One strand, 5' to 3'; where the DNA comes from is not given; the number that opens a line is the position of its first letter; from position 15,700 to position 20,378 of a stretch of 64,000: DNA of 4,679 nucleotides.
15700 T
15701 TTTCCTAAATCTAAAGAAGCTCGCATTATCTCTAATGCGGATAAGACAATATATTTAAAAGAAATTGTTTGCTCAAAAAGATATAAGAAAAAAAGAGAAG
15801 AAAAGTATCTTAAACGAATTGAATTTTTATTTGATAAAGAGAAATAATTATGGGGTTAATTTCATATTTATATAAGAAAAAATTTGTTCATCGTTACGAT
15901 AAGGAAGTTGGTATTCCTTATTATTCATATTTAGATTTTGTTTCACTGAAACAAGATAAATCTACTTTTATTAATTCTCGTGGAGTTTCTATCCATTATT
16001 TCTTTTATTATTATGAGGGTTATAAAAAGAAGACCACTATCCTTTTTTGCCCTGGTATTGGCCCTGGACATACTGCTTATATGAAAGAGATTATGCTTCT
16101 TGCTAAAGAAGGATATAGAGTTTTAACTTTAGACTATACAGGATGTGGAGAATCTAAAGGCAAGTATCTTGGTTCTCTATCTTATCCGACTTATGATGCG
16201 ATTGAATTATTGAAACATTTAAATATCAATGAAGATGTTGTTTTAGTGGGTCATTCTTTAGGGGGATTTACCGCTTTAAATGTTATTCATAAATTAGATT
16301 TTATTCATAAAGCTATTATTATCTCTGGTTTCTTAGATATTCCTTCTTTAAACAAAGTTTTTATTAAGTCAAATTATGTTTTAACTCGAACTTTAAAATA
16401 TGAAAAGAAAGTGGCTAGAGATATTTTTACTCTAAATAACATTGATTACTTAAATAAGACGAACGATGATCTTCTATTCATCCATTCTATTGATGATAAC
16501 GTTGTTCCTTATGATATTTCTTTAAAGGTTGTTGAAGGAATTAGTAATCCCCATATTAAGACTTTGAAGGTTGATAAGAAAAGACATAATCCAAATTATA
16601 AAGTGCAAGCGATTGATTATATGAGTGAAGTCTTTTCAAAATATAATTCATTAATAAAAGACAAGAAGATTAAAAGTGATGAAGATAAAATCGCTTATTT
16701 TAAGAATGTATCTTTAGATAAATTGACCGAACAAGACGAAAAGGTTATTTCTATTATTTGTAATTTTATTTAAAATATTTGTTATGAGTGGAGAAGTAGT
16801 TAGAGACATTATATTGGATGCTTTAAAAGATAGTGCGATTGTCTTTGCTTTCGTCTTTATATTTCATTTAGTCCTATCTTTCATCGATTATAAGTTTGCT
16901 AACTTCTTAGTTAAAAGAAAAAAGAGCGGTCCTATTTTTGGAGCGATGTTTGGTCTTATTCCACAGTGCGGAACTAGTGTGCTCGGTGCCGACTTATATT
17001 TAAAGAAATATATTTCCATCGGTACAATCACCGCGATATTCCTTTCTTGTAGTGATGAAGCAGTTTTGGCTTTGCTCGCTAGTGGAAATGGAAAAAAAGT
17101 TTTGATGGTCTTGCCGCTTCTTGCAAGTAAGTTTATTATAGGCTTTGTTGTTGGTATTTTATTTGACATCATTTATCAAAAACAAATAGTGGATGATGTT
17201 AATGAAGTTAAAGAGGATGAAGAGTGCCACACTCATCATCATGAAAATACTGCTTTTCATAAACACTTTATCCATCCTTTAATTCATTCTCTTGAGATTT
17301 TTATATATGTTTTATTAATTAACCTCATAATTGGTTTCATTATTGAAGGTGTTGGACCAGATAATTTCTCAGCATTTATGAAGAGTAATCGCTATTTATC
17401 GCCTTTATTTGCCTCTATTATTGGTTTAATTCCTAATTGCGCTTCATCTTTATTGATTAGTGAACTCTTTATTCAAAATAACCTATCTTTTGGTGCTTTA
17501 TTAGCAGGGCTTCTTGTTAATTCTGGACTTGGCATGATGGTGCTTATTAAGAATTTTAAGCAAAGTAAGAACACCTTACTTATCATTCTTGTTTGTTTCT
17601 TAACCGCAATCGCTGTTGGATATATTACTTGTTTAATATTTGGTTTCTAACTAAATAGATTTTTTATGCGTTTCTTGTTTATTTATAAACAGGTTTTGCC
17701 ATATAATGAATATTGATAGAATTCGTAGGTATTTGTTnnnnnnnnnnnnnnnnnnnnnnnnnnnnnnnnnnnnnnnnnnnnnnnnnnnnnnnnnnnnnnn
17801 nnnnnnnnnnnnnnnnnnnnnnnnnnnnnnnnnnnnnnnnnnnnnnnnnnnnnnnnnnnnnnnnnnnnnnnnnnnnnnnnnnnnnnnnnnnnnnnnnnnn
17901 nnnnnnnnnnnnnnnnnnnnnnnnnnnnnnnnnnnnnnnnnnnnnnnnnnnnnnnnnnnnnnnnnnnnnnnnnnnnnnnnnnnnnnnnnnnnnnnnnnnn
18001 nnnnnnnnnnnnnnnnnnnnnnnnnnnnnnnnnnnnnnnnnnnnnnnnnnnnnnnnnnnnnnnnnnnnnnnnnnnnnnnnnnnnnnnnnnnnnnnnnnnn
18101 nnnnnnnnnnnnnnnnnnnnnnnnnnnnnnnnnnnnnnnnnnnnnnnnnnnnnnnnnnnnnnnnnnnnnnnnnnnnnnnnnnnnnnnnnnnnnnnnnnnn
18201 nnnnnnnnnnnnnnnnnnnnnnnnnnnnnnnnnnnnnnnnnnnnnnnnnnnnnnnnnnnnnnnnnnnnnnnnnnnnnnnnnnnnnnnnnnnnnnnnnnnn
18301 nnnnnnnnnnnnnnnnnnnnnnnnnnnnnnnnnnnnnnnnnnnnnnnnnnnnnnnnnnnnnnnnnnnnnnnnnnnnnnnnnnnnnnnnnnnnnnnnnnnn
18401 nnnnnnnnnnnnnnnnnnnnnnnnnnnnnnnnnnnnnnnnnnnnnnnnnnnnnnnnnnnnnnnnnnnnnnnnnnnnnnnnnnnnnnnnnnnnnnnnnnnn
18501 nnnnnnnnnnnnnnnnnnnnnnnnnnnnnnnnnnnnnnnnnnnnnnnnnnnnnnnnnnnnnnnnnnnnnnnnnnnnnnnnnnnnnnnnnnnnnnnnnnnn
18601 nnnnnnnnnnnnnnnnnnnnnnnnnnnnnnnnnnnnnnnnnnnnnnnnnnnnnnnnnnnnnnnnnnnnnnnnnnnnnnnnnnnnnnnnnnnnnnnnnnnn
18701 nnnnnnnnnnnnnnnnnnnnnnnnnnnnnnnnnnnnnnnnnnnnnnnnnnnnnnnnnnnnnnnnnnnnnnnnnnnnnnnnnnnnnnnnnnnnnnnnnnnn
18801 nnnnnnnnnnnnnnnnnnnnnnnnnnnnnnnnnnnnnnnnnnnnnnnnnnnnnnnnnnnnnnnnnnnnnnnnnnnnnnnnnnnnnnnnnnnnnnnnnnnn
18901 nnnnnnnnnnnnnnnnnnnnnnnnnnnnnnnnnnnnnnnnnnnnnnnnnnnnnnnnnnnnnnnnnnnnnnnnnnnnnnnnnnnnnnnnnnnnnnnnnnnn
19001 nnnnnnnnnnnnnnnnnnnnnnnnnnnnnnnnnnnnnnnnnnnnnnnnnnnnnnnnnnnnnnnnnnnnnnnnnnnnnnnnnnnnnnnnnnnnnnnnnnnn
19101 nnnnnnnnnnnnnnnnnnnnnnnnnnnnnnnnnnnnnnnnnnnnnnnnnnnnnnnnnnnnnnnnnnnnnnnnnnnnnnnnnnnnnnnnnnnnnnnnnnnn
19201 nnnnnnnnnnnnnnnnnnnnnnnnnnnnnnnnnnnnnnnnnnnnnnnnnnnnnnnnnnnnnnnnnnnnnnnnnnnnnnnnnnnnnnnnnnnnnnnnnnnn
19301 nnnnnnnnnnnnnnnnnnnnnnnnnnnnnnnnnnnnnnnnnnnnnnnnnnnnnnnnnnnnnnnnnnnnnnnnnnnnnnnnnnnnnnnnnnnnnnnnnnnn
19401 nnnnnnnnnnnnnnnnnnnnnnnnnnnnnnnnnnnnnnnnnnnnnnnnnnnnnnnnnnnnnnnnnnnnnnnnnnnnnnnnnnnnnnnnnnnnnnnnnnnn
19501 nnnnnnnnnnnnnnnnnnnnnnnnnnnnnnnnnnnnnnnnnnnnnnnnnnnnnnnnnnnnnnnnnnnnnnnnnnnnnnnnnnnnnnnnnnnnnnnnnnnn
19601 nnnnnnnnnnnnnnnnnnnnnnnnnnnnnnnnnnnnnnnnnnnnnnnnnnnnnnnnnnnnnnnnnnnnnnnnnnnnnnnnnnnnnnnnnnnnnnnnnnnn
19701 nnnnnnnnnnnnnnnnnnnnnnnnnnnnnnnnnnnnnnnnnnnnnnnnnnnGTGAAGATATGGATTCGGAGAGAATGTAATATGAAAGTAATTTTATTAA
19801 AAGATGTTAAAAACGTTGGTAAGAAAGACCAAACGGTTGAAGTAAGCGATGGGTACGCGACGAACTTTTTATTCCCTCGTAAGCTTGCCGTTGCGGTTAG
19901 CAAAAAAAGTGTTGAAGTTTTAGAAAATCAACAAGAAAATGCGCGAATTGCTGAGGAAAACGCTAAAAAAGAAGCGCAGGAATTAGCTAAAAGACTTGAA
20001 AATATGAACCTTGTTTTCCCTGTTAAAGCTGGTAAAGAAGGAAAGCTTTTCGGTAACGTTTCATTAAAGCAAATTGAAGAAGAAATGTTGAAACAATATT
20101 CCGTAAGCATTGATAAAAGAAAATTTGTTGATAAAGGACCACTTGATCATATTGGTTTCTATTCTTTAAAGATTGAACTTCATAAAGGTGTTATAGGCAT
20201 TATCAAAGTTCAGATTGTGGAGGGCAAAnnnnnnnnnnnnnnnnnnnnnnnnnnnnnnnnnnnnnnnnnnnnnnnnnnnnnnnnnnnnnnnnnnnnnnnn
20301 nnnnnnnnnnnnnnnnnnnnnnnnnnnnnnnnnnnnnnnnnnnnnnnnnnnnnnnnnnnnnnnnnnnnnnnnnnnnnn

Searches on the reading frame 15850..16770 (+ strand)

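Call 7: search_protein_families(library=pfam, proteins=[window:15850-16770:+], max_evalue=0.001)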
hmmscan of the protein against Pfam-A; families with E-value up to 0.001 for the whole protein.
window:15850-16770:+ (307 aa): 5 families
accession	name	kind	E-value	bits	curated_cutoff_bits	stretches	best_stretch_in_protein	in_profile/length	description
PF12146.15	Hydrolase_4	-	2.8e-13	50.2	27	1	60-168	3-117/239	Serine aminopeptidase, S33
PF00561.26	Abhydrolase_1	-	4.1e-13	50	25.8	1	63-170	2-115/245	alpha/beta hydrolase fold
PF12697.13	Abhydrolase_6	-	1.6e-11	45.8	26.3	1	64-166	1-100/217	Alpha/beta hydrolase family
PF00326.27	Peptidase_S9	-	1.7e-07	31.4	22.6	1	78-232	4-171/213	Prolyl oligopeptidase family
PF10230.15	LIDHydrolase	-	0.00047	20.4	27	0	125-161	81-119/262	Lipid-droplet associated hydrolase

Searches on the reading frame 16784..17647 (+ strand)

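Call 8: search_protein_families(library=pfam, proteins=[window:16784-17647:+], max_evalue=0.001)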
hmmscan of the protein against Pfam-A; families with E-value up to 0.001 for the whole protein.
window:16784-17647:+ (288 aa): 1 family
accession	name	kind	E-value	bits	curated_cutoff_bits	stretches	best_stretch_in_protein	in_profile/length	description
PF11449.14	ArsP_2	-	7.6e-26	91.5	32.5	2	8-186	4-180/359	Putative, 10TM heavy-metal exporter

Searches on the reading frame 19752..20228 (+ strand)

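Call 8: search_protein_families(library=pfam, proteins=[window:19752-20228:+], max_evalue=0.001)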
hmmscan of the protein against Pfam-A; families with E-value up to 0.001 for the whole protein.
window:19752-20228:+ (159 aa): 2 families
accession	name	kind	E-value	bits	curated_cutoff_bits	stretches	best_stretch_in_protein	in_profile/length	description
PF03948.19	Ribosomal_L9_C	-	2.1e-21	76.6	23.2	1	73-157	1-86/86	Ribosomal protein L9, C-terminal domain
PF01281.25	Ribosomal_L9_N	-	4.9e-21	74.5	20.7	1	11-55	1-45/47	Ribosomal protein L9, N-terminal domain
